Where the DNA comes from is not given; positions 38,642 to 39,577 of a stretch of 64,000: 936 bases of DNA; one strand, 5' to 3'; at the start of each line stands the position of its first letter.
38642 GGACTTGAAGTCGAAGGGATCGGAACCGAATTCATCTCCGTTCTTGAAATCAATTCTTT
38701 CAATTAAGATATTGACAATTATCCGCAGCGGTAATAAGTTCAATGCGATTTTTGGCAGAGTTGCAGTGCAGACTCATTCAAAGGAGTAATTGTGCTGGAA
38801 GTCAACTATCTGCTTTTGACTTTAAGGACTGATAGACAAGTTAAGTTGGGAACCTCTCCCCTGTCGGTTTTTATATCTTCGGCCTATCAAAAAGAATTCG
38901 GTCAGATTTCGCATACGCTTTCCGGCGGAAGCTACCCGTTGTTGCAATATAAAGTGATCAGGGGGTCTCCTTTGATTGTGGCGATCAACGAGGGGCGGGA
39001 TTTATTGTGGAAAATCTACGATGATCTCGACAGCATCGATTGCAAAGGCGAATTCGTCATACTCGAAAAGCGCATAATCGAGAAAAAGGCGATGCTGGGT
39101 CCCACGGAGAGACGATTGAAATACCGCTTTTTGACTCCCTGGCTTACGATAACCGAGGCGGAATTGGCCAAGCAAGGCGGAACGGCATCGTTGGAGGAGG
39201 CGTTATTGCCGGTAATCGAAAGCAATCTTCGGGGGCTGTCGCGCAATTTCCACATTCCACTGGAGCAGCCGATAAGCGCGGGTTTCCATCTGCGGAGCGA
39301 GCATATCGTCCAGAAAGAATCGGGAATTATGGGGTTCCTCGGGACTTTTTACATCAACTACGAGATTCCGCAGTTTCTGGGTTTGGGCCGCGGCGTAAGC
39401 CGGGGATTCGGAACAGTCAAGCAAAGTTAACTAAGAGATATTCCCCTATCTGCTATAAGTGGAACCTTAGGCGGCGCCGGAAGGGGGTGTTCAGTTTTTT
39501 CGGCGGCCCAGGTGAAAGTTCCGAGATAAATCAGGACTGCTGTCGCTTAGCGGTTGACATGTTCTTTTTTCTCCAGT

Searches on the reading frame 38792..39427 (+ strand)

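Call 50: search_protein_families(library=ncbifam, proteins=[window:38792-39427:+], max_evalue=0.001)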
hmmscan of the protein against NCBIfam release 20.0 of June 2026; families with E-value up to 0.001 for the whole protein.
window:38792-39427:+ (212 aa): 0 families

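Call 63: search_protein_families(library=pfam, proteins=[window:38792-39427:+], max_evalue=0.01)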
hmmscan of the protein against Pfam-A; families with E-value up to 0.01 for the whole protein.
window:38792-39427:+ (212 aa): 2 families
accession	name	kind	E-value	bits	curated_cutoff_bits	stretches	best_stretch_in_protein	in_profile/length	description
PF17262.7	Cas6b_C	-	4.2e-20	72.5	39.4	1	105-211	3-113/114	Cas6b C-terminal domain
PF17955.6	Cas6b_N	-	4.1e-12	46.5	25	1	3-99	2-102/105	Cas6b N-terminal domain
